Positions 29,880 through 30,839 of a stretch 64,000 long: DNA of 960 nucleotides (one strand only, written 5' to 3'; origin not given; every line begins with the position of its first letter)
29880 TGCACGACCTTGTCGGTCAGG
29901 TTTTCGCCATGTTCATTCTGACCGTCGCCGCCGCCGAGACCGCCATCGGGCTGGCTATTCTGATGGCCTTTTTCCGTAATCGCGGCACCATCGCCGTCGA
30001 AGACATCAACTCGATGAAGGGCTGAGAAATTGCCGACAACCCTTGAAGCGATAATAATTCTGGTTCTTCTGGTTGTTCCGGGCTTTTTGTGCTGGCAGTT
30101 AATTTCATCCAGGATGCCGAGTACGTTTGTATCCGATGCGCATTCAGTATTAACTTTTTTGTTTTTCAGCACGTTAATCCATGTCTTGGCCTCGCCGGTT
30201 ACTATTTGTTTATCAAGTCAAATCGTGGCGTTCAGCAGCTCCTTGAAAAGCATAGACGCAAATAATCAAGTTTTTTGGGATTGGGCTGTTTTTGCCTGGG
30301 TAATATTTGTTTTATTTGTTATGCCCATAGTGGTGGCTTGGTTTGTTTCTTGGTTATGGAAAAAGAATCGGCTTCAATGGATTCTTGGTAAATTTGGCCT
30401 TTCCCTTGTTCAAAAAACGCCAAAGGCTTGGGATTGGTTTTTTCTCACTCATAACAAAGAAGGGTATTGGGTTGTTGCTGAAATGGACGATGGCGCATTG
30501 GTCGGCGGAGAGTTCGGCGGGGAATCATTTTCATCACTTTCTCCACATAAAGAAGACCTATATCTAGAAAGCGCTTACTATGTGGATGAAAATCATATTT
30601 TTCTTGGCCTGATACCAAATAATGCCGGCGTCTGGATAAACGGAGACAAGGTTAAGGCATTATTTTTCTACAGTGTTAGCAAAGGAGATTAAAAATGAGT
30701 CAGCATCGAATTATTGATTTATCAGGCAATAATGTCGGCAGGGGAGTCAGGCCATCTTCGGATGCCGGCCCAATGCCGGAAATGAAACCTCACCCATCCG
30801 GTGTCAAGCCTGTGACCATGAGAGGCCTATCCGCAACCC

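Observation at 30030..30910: AT-rich two-gene cassette inserted inside the complex I operon between nuoK and nuoL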

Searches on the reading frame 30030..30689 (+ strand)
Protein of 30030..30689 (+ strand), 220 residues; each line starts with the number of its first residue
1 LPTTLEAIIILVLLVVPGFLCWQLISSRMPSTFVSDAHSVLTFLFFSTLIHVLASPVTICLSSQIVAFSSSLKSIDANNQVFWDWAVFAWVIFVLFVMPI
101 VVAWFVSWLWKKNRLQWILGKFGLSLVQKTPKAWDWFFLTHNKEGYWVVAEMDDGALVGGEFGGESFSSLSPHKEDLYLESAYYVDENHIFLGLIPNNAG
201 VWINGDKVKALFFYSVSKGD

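Call 4: search_protein_families(library=pfam, proteins=[window:30030-30689:+], max_evalue=1)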
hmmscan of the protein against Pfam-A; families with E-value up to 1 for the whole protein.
window:30030-30689:+ (220 aa): 2 families
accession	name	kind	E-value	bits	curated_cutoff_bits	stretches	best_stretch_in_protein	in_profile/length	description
PF19865.4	DUF6338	-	1.4e-32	113.4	26.5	1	1-216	1-202/205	Family of unknown function (DUF6338)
PF11862.13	DUF3382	-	0.13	13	28.9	1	52-128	7-81/97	Domain of unknown function (DUF3382)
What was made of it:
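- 30030..30692 (+): ORF-A: a 220-aa DUF6338 membrane protein with a TTG start. GC 0.41, GC3 0.41. Pfam PF19865, E=1.4e-32, full length (call 4).
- On DUF6338 (Pfam PF19865): 113.4 bits against a cutoff of 26.5, E=1.4e-32, residues 1-216 on profile positions 1-202 of 205 (call 4).
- Closest known: Pfam PF19865. Same: ORF-A is a full-length DUF6338 protein (call 4).
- Checked: The DUF6338 guess is correct: PF19865, E=1.4e-32, 113 bits against a cutoff of 26.5, covering residues 1-216 (call 4).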

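Call 5: search_protein_families(library=ncbifam, proteins=[window:30030-30689:+], max_evalue=1)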
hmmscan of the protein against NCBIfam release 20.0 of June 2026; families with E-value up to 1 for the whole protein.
window:30030-30689:+ (220 aa): 1 family
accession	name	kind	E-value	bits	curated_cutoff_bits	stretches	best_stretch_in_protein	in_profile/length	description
TIGR01478.1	STEVOR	paralog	0.42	9.8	166.65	1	32-117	220-298/308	STEVOR family variant surface protein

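Call 6: search_protein_families(library=padloc, proteins=[window:30030-30689:+], max_evalue=1)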
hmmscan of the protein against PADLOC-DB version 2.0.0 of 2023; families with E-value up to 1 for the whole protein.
window:30030-30689:+ (220 aa): 0 families

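Call 7: search_protein_families(library=phrogs, proteins=[window:30030-30689:+], max_evalue=1)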
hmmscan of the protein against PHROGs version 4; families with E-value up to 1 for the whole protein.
window:30030-30689:+ (220 aa): 0 families
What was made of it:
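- Neither ORF matches PADLOC or PHROG models (calls 6, 7).
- Tried and rejected: PHROGs, PADLOC and NCBIfam returned nothing meaningful for either ORF (calls 5-7).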

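Call 10: find_homologous_proteins(query=window:30030-30689:+)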
Query window:30030-30689:+ (220 aa): 19 proteins with E <= 0.001 among 426 candidates.
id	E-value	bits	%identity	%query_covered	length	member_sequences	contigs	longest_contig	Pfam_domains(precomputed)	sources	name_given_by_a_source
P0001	2.7e-143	493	100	100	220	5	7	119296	PF19865.5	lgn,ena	-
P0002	7.7e-90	318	63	98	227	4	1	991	PF19865.5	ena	-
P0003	3.5e-69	251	57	89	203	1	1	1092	PF19865.5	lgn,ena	-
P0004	4.5e-66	240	48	100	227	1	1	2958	PF19865.5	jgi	jgi:hypothetical protein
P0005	1.2e-64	236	47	100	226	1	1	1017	PF19865.5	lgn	-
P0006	5.8e-61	224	59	76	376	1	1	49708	PF19865.5,PF13276.13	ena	-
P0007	1.1e-55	207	46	98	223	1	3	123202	PF19865.5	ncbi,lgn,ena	-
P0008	1.8e-55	206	45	98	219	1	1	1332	PF19865.5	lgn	-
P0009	1.0e-47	180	70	55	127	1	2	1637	PF19865.5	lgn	-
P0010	1.3e-45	173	41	98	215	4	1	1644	PF19865.5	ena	-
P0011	7.6e-13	66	37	60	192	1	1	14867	PF19865.5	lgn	-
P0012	1.8e-10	59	27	99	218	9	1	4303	PF19865.5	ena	-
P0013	4.8e-10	57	29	99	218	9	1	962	PF19865.5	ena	-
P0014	2.7e-8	51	29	99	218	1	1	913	PF19865.5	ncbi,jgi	jgi:hypothetical protein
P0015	3.0e-8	51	26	94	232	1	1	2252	PF19865.5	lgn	-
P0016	4.0e-7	48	26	96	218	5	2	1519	PF19865.5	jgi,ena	jgi:hypothetical protein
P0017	8.9e-7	46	25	94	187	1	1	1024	PF19865.5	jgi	jgi:hypothetical protein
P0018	1.1e-6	46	24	96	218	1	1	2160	PF19865.5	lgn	-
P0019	7.1e-4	37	29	49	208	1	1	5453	PF19865.5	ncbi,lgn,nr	ncbi:MAG: DUF6338 family protein [Chloroflexi bacterium]|nr:DUF6338 family protein [Chloroflexota ba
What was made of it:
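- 30030..30692 (+): Ten homologues of 41-70% identity besides the identical cluster (call 10).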

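Call 11: find_encoding_contigs(protein=P0001, flank=6000, max_places=8)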
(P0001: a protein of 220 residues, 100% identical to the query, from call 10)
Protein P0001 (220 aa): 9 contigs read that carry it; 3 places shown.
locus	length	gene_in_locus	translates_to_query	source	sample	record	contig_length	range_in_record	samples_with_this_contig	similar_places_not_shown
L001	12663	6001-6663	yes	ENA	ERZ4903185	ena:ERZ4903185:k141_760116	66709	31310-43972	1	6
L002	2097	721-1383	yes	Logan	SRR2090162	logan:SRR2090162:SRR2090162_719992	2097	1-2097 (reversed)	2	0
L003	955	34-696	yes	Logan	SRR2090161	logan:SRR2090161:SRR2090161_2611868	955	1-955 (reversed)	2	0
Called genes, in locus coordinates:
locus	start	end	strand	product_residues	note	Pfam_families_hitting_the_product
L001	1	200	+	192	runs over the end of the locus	PF01257:2Fe-2S_thioredx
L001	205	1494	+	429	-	PF01512:Complex1_51K, PF10531:SLBB (weak), PF22461:SLBB_2, PF10589:NADH_4Fe-4S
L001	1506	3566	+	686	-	PF00111:Fer2 (weak), PF13510:Fer2_4, PF10588:NADH-G_4Fe-4S_3, PF22117:Fer4_Nqo3, PF22151:Fer4_NDSU1, PF00384:Molybdopterin, PF09326:NADH_dhqG_C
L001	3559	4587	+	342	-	PF00146:NADHdh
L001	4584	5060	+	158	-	PF13183:Fer4_8 (faint), PF00037:Fer4 (weak), PF12797:Fer4_2 (faint), PF13237:Fer4_10 (weak), PF14697:Fer4_21 (weak), PF12838:Fer4_7, PF13187:Fer4_9, PF00037:Fer4, +2 more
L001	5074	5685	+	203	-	PF00499:Oxidored_q3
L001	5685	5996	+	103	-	PF00420:Oxidored_q2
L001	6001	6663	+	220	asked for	PF19865:DUF6338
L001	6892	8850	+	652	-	PF00662:Proton_antipo_N, PF00361:Proton_antipo_M, PF06455:NADH5_C (weak)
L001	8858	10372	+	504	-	PF00361:Proton_antipo_M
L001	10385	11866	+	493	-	PF00361:Proton_antipo_M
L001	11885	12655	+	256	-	PF16917:BPL_LplA_LipB_2, PF03099:BPL_LplA_LipB, PF02237:BPL_C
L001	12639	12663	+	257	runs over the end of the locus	PF03309:Pan_kinase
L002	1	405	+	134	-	?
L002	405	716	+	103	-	PF00420:Oxidored_q2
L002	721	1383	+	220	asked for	PF19865:DUF6338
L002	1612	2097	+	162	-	?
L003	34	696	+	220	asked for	PF19865:DUF6338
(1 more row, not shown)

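Call 12: find_encoding_contigs(protein=P0007, flank=6000, max_places=4)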
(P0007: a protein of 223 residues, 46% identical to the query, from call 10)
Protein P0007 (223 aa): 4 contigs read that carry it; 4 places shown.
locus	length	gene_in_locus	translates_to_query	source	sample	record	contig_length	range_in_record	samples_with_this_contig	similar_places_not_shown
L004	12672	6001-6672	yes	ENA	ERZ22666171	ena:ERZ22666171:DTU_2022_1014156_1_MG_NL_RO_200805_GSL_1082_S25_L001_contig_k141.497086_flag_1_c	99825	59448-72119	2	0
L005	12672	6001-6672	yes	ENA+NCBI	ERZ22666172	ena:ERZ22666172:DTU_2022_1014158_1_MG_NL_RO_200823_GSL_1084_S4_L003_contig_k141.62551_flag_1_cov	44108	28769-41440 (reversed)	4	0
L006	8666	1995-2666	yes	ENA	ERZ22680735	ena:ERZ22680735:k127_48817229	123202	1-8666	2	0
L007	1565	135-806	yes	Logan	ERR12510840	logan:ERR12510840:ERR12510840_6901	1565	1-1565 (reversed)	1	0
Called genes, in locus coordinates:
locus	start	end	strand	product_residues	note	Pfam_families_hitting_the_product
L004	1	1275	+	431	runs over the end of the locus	PF01512:Complex1_51K, PF10531:SLBB (weak), PF22461:SLBB_2, PF10589:NADH_4Fe-4S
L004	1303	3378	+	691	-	PF13510:Fer2_4, PF10588:NADH-G_4Fe-4S_3, PF22117:Fer4_Nqo3, PF22151:Fer4_NDSU1, PF00384:Molybdopterin, PF09326:NADH_dhqG_C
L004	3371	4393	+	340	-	PF00146:NADHdh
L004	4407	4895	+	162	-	PF13187:Fer4_9, PF14697:Fer4_21 (faint), PF12797:Fer4_2 (faint), PF13237:Fer4_10 (weak), PF12800:Fer4_4 (faint), PF12837:Fer4_6 (faint), PF12838:Fer4_7, PF00037:Fer4, +2 more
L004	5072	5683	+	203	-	PF00499:Oxidored_q3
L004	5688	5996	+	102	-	PF00420:Oxidored_q2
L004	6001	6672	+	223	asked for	PF19865:DUF6338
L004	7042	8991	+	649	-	PF00662:Proton_antipo_N, PF00361:Proton_antipo_M, PF06455:NADH5_C (weak)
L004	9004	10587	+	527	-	PF01059:Oxidored_q5_N (weak), PF00361:Proton_antipo_M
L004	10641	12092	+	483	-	PF00361:Proton_antipo_M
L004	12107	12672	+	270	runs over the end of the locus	PF03099:BPL_LplA_LipB, PF16917:BPL_LplA_LipB_2, PF02237:BPL_C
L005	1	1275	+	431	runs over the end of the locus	PF01512:Complex1_51K, PF10531:SLBB (weak), PF22461:SLBB_2, PF10589:NADH_4Fe-4S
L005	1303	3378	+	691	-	PF13510:Fer2_4, PF10588:NADH-G_4Fe-4S_3, PF22117:Fer4_Nqo3, PF22151:Fer4_NDSU1, PF00384:Molybdopterin, PF09326:NADH_dhqG_C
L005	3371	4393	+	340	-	PF00146:NADHdh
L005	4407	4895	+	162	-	PF13187:Fer4_9, PF14697:Fer4_21 (faint), PF12797:Fer4_2 (faint), PF13237:Fer4_10 (weak), PF12800:Fer4_4 (faint), PF12837:Fer4_6 (faint), PF12838:Fer4_7, PF00037:Fer4, +2 more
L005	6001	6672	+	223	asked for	PF19865:DUF6338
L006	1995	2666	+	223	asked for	PF19865:DUF6338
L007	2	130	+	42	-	?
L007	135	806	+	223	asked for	PF19865:DUF6338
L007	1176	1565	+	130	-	?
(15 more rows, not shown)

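Call 13: find_encoding_contigs(protein=P0006, flank=6000, max_places=4)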
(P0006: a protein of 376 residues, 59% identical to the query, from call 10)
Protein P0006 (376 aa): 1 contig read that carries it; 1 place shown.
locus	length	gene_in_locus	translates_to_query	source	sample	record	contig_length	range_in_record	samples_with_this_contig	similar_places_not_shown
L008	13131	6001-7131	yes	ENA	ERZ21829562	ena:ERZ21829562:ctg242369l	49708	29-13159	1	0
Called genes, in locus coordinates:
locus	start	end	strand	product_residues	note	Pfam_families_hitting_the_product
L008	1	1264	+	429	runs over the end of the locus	PF01512:Complex1_51K, PF10531:SLBB (weak), PF22461:SLBB_2, PF10589:NADH_4Fe-4S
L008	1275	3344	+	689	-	PF00111:Fer2 (weak), PF13510:Fer2_4, PF10588:NADH-G_4Fe-4S_3, PF22117:Fer4_Nqo3, PF22151:Fer4_NDSU1, PF00384:Molybdopterin, PF09326:NADH_dhqG_C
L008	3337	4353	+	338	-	PF00146:NADHdh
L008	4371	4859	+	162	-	PF14697:Fer4_21 (faint), PF12797:Fer4_2 (faint), PF00037:Fer4 (weak), PF12800:Fer4_4 (faint), PF13183:Fer4_8 (weak), PF12838:Fer4_7, PF13187:Fer4_9, PF00037:Fer4, +3 more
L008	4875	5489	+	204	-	PF00499:Oxidored_q3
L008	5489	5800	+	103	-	PF00420:Oxidored_q2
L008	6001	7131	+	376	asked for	PF13276:HTH_21, PF19865:DUF6338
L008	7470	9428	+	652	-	PF00662:Proton_antipo_N, PF00361:Proton_antipo_M, PF06455:NADH5_C (weak)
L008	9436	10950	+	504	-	PF00361:Proton_antipo_M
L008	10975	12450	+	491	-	PF00361:Proton_antipo_M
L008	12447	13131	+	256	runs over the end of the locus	PF16917:BPL_LplA_LipB_2, PF03099:BPL_LplA_LipB, PF02237:BPL_C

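Call 16: find_related_loci(query=A1, collection=genome_contigs, flank=5000)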
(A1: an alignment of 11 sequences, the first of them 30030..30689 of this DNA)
Query A1 (220 aa) in genome_contigs; peptide patterns used: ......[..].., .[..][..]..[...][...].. (x = any residue, [..] = any of these).
59 stretches matched a pattern; 4 encode a relative of the query (tblastn E <= 1e-3); 4 distinct loci.
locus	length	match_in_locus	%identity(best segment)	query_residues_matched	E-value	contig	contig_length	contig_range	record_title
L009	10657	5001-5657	46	1-220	2e-67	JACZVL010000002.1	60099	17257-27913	MAG: Proteobacteria bacterium isolate B18T1L10 B18T1L10_NODE362, whole genome shotgun sequence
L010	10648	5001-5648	47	1-217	1e-61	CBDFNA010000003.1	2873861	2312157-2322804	MAG: Alphaproteobacteria bacterium isolate 456df9e9-cc6a-4da3-9ba1-058004e9e0f4 genome assembly, contig: contig_3, whole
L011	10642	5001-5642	40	1-214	2e-41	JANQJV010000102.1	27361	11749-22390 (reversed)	MAG: Azospirillaceae bacterium isolate PL25a_bin.129 k99_3965285, whole genome shotgun sequence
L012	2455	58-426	45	94-217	8e-36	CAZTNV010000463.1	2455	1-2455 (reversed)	MAG TPA_asm: uncultured Mycobacteriaceae bacterium isolate SRP072547_co2_99 genome assembly, contig: NODE_118856_length_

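Call 23: find_related_loci(query=A1, collection=metagenome_contigs, flank=4000)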
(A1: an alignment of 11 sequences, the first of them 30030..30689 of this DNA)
Query A1 (220 aa) in metagenome_contigs; peptide patterns used: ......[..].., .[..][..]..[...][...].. (x = any residue, [..] = any of these).
63 stretches matched a pattern; 5 encode a relative of the query (tblastn E <= 1e-3); 5 distinct loci.
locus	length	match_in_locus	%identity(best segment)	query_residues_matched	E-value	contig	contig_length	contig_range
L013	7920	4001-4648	44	1-217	6e-60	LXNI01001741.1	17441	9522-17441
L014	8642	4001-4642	47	1-215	6e-58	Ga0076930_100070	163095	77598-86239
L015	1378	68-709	47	1-215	1e-60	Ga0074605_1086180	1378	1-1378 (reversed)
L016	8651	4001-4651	43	1-218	1e-55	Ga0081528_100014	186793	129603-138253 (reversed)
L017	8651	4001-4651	43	1-218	1e-55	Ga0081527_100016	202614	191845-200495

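Call 30: predict_structure(alignment_id=A2)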
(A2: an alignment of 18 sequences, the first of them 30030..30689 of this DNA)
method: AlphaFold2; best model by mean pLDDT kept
length: 220 residues; sequences in the alignment: 18
mean_pLDDT: 80.5   pTM: 0.58
mean pLDDT of the five models: 80.5, 79.3, 78.8, 78.0, 77.0
residues with pLDDT >= 90: 71; 70-90: 97; 50-70: 41; < 50: 11
segments of 3 or more residues with pLDDT < 50: 127-131, 169-172
pLDDT, mean of each block of 10 residues (from residue 1): 82 95 84 78 95 96 92 81 90 96 89 71 57 58 77 89 58 64 90 86 80 68
secondary structure, 60 per line:
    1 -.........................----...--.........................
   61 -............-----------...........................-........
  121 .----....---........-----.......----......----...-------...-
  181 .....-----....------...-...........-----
elements in order: H2-26 H36-60 H62-73 H85-111 H113-121 H126-129 H133-140 E146-152 E157-162 E177-179 E181-185 E191-194 E201-203 E208-215
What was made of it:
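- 30033..30362 (+): N-terminal membrane domain: predicted TM helices at residues 2-26, 36-60 and 85-111, with a short helix at 62-73. Six Lys/Arg follow TM3 (KKNR…K…K…K), which implies an N-out, C-in topology. AlphaFold model secondary structure (call 30).
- On DUF6338 (Pfam PF19865): TM helices in the model (call 30).
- Checked: The AlphaFold model (pLDDT 80.5) shows TM helices at residues 2-26, 36-60 and 85-111, plus a C-terminal beta domain (call 30).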

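Call 38: fold_search(model_id=the predicted structure, library=pdb)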
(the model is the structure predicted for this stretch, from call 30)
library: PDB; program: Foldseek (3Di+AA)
matches with E <= 10: 355; with E <= 0.001: 0
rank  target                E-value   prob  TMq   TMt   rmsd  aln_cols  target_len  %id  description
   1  6qw6_64               2.5e-02  1.00  0.25  0.62   4.2        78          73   13  Structure of the human U5.U4/U6 tri-snRNP at 2.9A resolution. (released 2019-04-17)
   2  4m78_B                3.3e-02  1.00  0.19  0.43   5.2        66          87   17  Crystal structure of Lsm2-8 complex, space group P21 (released 2013-11-13)
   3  4c8q_F                4.7e-02  0.99  0.25  0.59   4.8        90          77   20  Crystal structure of the yeast Lsm1-7-Pat1 complex (released 2013-10-16)
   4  4m75_D                5.0e-02  0.99  0.23  0.60   4.7        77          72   23  Crystal structure of Lsm1-7 complex (released 2013-10-23)
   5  9esh_G                5.0e-02  0.96  0.26  0.49   7.3       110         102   13  Structure of a B-state intermediate committed to discard (Bd-I state) (released 2024-12-25)
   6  4m7d_B                5.6e-02  0.99  0.23  0.50   5.0        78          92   17  Crystal structure of Lsm2-8 complex bound to the RNA fragment CGUUU (released 2013-11-13)
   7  3jcm_c                6.3e-02  0.99  0.24  0.51   4.7        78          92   17  Cryo-EM structure of the spliceosomal U4/U6.U5 tri-snRNP (released 2016-02-24)
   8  6v4x_G                8.4e-02  0.98  0.20  0.52   6.2        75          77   13  Cryo-EM structure of an active human histone pre-mRNA 3'-end processing machinery at 3.2 Angstrom resolution (released 2020-02-19)
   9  7bbl_D                8.4e-02  0.97  0.26  0.56   6.1       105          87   11  Structure of human Gemin6/Gemin7/Gemin8 trimeric complex (released 2021-01-20)
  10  3pgw_G                8.9e-02  0.97  0.20  0.50   5.2        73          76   15  Crystal structure of human U1 snRNP (released 2010-12-29)
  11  4pjo_b                1.1e-01  0.94  0.23  0.55   5.5        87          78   14  Minimal U1 snRNP (released 2014-12-31)
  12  4pjo_r                1.1e-01  0.77  0.21  0.42   7.4       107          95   12  Minimal U1 snRNP (released 2014-12-31)
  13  6bk8_o                1.3e-01  0.96  0.22  0.54   6.0        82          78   15  S. cerevisiae spliceosomal post-catalytic P complex (released 2018-02-21)
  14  1h64_1                1.4e-01  0.98  0.25  0.64   4.3        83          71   16  CRYSTAL STRUCTURE OF THE SM-RELATED PROTEIN OF P. ABYSSI: THE BIOLOGICAL UNIT IS A HEPTAMER (released 2002-12-19)
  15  5mkn_b                1.4e-01  0.97  0.18  0.52   4.5        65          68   20  Crystal structure of SmAP (LSm) protein from Methanococcus vannielii (released 2017-12-20)
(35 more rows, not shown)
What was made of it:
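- On Sm/LSm-like fold: The top 50 Foldseek PDB hits are all Sm/LSm-type, with probabilities up to 1.0, but E is 0.025-0.5 and target TM 0.29-0.64 (call 38).
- Closest known: Sm/LSm-fold small beta-barrels. Same: The top 50 PDB Foldseek matches are all Sm/LSm/SmAP/Gemin proteins (call 38).
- *Sm-like fold* (call 38).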

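Call 45: find_encoding_contigs(protein=P0011, flank=6000, max_places=2)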
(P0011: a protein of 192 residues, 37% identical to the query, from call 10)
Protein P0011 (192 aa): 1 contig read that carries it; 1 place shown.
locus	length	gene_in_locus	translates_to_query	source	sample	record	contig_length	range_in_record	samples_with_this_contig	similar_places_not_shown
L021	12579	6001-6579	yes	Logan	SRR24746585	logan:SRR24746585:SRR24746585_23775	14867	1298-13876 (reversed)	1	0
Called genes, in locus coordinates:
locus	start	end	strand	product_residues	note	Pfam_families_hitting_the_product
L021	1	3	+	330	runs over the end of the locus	?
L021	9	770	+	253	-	PF12679:ABC2_membrane_2, PF12698:ABC2_membrane_3 (weak), PF10920:DUF2705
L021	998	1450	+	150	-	-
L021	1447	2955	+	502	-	-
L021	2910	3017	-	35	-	-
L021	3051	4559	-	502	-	PF02156:Glyco_hydro_26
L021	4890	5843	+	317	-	PF00291:PALP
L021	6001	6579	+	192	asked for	PF19865:DUF6338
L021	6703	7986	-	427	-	PF00890:FAD_binding_2 (faint), PF07992:Pyr_redox_2 (faint), PF00732:GMC_oxred_N, PF01266:DAO (weak), PF05199:GMC_oxred_C (faint)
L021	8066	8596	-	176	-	-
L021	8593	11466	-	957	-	-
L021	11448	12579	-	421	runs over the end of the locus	PF04230:PS_pyruv_trans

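Call 46: find_encoding_contigs(protein=P0012, flank=4000, max_places=2)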
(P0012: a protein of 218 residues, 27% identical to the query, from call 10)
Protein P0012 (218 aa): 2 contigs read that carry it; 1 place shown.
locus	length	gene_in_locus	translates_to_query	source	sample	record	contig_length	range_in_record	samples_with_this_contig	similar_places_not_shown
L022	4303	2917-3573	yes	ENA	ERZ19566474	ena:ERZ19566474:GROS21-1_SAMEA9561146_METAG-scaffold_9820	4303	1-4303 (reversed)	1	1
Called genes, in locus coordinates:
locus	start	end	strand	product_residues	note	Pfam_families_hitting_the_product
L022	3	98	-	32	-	?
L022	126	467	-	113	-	PF00101:RuBisCO_small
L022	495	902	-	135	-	PF02341:RbcX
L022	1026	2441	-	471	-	PF02788:RuBisCO_large_N, PF00016:RuBisCO_large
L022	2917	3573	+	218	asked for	PF19865:DUF6338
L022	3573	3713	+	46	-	-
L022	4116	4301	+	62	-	?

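Call 47: find_encoding_contigs(protein=P0019, flank=5000, max_places=2)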
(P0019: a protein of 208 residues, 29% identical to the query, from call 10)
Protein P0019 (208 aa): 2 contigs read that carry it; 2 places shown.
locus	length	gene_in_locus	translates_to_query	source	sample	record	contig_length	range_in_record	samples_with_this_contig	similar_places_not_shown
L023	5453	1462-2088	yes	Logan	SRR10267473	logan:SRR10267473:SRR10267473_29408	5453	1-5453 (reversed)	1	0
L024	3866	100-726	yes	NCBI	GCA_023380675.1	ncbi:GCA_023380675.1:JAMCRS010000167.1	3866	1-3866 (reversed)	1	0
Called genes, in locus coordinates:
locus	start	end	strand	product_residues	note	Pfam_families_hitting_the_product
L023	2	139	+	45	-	?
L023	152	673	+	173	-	-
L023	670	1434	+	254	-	PF08861:DUF1828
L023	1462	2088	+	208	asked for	PF19865:DUF6338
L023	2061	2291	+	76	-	-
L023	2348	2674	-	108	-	PF03852:Vsr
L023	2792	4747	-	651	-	PF13589:HATPase_c_3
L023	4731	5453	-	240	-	?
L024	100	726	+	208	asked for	PF19865:DUF6338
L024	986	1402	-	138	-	PF03852:Vsr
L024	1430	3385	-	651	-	PF13589:HATPase_c_3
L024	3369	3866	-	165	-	PF00145:DNA_methylase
